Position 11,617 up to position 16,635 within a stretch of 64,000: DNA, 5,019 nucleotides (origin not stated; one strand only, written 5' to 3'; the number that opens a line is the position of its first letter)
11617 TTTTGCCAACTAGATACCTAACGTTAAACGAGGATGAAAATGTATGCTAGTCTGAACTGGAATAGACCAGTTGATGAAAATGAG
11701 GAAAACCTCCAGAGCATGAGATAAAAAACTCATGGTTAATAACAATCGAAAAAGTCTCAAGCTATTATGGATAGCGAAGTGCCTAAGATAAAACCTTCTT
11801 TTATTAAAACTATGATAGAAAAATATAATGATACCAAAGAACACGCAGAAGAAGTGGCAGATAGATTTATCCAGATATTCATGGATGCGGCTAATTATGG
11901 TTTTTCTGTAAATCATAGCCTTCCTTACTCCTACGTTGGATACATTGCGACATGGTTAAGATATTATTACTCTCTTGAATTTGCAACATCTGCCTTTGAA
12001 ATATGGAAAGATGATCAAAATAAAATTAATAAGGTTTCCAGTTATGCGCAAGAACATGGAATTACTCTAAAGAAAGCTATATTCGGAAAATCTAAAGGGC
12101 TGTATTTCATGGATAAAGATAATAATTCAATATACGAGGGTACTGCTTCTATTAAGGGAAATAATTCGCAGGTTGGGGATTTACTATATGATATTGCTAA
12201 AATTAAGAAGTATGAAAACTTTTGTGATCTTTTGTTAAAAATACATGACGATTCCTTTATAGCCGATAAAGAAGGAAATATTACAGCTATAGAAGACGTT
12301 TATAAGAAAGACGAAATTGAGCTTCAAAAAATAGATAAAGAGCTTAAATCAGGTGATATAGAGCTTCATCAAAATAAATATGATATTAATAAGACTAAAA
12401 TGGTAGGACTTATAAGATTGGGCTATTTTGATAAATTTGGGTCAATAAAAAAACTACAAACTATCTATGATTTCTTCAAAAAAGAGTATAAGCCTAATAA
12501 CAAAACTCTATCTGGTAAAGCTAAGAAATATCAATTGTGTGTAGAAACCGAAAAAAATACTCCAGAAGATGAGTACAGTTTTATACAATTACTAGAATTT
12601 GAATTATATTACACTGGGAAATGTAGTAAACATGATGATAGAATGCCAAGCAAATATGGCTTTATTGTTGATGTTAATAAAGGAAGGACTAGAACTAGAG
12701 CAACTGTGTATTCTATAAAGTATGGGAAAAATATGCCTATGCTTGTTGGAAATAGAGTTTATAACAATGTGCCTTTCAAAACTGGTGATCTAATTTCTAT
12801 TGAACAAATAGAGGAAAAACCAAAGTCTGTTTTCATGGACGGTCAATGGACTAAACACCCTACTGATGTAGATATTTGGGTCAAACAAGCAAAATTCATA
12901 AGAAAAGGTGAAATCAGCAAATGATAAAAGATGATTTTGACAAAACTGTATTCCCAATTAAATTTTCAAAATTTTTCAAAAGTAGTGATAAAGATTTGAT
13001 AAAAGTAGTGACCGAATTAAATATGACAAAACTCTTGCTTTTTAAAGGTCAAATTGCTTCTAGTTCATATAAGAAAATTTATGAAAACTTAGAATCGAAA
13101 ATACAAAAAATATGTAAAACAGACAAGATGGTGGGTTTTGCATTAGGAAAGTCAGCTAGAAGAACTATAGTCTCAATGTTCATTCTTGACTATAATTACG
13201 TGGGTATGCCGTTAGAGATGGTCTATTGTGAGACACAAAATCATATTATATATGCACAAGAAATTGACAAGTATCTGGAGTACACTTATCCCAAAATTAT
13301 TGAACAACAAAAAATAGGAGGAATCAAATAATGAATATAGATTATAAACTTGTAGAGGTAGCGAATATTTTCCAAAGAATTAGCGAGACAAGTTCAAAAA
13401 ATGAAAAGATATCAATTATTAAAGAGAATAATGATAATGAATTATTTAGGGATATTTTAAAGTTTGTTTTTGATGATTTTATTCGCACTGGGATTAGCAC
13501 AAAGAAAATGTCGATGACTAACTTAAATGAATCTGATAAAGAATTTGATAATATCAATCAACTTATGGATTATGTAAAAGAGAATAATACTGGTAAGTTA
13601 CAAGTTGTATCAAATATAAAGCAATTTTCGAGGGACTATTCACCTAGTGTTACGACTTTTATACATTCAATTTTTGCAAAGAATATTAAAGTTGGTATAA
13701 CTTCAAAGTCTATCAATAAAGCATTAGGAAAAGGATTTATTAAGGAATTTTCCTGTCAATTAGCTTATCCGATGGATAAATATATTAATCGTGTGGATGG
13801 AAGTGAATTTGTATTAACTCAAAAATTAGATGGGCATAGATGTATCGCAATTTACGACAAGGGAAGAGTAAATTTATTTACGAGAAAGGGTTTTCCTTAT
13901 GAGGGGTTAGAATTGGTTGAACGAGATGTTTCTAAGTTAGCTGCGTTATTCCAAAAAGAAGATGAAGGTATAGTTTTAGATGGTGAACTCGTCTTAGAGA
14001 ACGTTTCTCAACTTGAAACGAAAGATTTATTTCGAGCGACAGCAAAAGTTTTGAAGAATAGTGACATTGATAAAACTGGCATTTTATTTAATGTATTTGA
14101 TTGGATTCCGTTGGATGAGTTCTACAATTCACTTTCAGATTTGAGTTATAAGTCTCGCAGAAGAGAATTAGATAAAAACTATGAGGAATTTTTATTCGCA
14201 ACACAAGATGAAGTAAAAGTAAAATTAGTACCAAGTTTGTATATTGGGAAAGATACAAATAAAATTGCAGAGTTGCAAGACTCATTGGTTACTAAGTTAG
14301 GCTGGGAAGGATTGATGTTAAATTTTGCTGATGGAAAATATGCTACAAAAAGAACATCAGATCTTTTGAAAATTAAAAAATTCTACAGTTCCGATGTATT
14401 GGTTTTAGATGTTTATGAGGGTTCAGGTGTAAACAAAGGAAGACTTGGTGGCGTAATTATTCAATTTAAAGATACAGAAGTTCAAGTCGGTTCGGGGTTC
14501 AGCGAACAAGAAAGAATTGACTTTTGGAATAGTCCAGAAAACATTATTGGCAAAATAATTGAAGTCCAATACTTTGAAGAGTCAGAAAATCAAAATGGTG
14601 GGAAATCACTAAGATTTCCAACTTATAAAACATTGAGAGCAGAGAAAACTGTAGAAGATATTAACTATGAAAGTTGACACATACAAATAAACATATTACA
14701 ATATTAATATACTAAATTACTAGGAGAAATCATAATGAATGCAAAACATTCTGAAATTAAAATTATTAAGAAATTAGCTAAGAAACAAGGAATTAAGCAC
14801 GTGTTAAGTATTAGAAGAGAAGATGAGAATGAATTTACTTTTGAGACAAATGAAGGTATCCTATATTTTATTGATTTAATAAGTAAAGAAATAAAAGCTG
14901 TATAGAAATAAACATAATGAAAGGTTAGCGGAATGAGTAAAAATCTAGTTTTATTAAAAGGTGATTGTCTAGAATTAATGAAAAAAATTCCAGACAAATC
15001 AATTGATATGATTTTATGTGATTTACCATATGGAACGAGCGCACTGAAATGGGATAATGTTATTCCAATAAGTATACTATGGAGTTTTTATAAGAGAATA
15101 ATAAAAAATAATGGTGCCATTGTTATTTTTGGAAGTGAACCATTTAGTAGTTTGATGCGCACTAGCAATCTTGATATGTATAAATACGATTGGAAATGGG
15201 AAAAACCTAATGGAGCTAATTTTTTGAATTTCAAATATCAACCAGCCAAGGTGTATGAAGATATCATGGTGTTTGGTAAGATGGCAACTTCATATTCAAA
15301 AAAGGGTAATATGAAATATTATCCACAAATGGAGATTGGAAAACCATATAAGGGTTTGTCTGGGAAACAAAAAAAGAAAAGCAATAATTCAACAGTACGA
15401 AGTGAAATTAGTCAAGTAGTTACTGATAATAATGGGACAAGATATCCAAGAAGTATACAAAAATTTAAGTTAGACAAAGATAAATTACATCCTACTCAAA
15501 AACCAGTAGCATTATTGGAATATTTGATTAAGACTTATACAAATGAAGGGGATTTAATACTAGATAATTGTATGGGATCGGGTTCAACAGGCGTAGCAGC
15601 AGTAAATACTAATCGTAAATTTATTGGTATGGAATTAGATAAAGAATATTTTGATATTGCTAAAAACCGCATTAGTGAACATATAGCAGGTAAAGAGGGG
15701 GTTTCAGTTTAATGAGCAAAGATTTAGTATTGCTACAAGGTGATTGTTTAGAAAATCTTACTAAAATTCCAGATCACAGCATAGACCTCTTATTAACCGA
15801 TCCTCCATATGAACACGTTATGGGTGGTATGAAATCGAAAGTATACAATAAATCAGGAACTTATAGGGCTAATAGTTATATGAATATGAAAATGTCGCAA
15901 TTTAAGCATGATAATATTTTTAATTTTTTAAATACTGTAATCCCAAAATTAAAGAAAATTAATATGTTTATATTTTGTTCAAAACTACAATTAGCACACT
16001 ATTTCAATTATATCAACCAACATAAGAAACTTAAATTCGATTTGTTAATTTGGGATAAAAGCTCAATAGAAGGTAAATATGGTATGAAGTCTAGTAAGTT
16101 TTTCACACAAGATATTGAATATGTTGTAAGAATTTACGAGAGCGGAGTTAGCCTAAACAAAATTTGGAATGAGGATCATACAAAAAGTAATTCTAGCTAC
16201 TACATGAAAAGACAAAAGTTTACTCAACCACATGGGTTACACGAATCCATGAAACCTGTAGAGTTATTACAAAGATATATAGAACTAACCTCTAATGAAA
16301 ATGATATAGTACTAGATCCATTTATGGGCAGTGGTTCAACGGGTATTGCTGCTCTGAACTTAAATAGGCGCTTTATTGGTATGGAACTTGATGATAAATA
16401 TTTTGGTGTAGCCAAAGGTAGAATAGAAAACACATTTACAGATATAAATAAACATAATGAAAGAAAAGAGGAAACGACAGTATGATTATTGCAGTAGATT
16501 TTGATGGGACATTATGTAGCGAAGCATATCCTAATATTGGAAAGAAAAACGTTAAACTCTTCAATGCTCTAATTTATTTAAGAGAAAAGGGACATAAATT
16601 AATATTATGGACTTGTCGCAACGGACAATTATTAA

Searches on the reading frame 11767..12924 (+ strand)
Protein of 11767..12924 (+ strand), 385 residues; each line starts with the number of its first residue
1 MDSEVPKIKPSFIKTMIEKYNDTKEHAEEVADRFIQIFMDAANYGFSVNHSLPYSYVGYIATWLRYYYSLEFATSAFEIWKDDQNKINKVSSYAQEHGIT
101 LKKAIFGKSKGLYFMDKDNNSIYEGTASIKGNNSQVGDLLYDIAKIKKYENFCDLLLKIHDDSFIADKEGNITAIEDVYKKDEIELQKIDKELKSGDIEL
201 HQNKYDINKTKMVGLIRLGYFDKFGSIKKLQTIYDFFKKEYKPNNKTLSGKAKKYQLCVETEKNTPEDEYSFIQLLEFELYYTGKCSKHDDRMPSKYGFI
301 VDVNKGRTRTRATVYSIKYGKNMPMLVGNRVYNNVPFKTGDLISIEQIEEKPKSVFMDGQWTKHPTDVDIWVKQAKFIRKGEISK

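Call 18: search_protein_families(library=phrogs, proteins=[window:11767-12924:+], max_evalue=0.00001)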
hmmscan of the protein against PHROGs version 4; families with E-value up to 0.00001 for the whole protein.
window:11767-12924:+ (385 aa): 5 families
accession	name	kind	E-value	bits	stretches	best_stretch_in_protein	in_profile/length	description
phrog_405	-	DNA, RNA and nucleotide metabolism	3.5e-38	132.1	1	3-373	751-1072/1190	DNA polymerase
phrog_11119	-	DNA, RNA and nucleotide metabolism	2.9e-23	83.9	2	76-178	2-106/299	DNA polymerase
phrog_12219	-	DNA, RNA and nucleotide metabolism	1.1e-10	41.4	1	13-167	346-507/823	DNA polymerase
phrog_11165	-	DNA, RNA and nucleotide metabolism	4.8e-09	35.8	1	12-149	442-580/782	DNA polymerase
phrog_4335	-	unknown function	3.3e-06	27.6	1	26-131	13-116/421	-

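Call 61: search_protein_families(library=pfam, proteins=[window:11767-12924:+], max_evalue=0.001)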
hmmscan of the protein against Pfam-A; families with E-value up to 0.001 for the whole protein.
window:11767-12924:+ (385 aa): 0 families

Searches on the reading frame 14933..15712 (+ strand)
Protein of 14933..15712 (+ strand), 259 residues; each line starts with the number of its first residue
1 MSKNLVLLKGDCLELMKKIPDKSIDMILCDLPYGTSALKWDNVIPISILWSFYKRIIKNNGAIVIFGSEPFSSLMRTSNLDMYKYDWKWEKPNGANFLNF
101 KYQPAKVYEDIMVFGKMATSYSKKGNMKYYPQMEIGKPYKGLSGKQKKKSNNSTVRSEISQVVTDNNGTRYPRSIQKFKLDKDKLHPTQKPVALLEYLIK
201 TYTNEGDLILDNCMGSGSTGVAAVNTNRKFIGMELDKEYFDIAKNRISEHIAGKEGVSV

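Call 18: search_protein_families(library=phrogs, proteins=[window:14933-15712:+], max_evalue=0.00001)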
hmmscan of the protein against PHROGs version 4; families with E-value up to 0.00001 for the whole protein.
window:14933-15712:+ (259 aa): 11 families
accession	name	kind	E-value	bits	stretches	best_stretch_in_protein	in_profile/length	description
phrog_67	-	other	7.6e-76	257.7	1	7-252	126-348/743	DNA methyltransferase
phrog_12862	-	unknown function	3.8e-48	164.2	1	7-140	5-132/149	-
phrog_18293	-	other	1.8e-43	148.3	1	146-253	7-113/119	methyltransferase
phrog_3008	-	other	7.5e-29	101.7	1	177-252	141-216/244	DNA methyltransferase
phrog_498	-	other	3.8e-25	89.5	1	89-254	303-427/633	DNA methyltransferase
phrog_23148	-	unknown function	5.3e-17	63.3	1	171-248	71-147/165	-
phrog_8769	-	other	6.1e-17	62.3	1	202-252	8-58/71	methyltransferase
phrog_6952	-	other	9e-14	52.7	1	186-251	114-179/181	DNA methyltransferase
phrog_23085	-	unknown function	5.4e-13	49.8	1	184-252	42-110/138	-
phrog_6025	-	other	1.3e-12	48.7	1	3-73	10-89/192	DNA methyltransferase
phrog_16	-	DNA, RNA and nucleotide metabolism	1.1e-09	38.1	1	112-243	790-905/986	DNA helicase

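Call 61: search_protein_families(library=pfam, proteins=[window:14933-15712:+], max_evalue=0.001)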
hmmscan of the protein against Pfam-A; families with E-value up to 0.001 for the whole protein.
window:14933-15712:+ (259 aa): 1 family
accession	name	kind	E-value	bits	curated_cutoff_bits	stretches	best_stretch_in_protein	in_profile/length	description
PF01555.25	N6_N4_Mtase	-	1.9e-31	110.2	26.7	1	24-244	1-220/221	DNA methylase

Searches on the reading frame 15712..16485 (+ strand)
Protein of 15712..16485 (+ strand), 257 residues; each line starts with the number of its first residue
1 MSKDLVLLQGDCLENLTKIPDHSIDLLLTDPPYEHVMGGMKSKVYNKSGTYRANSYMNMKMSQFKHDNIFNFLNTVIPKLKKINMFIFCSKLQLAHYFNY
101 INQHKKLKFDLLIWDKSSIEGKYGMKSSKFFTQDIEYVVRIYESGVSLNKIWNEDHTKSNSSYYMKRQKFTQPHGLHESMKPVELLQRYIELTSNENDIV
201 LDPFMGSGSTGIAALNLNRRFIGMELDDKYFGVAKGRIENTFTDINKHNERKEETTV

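Call 18: search_protein_families(library=phrogs, proteins=[window:15712-16485:+], max_evalue=0.00001)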
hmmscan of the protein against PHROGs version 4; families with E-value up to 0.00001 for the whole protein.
window:15712-16485:+ (257 aa): 12 families
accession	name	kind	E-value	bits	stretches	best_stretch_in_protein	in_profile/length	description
phrog_67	-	other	5.7e-53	182.1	1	7-250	126-355/743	DNA methyltransferase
phrog_498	-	other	3.3e-29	102.9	1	21-248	220-430/633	DNA methyltransferase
phrog_3008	-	other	7.3e-27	95.2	1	158-242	130-215/244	DNA methyltransferase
phrog_18293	-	other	5.4e-24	85.4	1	152-241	19-110/119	methyltransferase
phrog_8769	-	other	2e-16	60.6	1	191-241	6-56/71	methyltransferase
phrog_23148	-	unknown function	3.4e-14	54.2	1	167-241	76-149/165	-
phrog_6952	-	other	4.1e-14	53.8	1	175-240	112-177/181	DNA methyltransferase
phrog_23085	-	unknown function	1.4e-12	48.4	1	158-241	24-109/138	-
phrog_6025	-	other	2.3e-10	41.4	1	6-44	13-52/192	DNA methyltransferase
phrog_16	-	DNA, RNA and nucleotide metabolism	3.6e-10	39.7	1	172-234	843-905/986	DNA helicase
phrog_12862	-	unknown function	1.2e-06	29.5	1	6-35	4-33/149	-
phrog_18146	-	other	9.9e-06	25.7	0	151-228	29-101/452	DNA methyltransferase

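Call 61: search_protein_families(library=pfam, proteins=[window:15712-16485:+], max_evalue=0.001)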
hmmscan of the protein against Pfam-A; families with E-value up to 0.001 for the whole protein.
window:15712-16485:+ (257 aa): 2 families
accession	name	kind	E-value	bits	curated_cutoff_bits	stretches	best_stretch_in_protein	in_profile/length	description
PF01555.25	N6_N4_Mtase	-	1.2e-28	101.1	26.7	1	24-234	1-219/221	DNA methylase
PF02086.21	MethyltransfD12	-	0.00043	20.5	22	0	194-246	17-70/253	D12 class N6 adenine-specific DNA methyltransferase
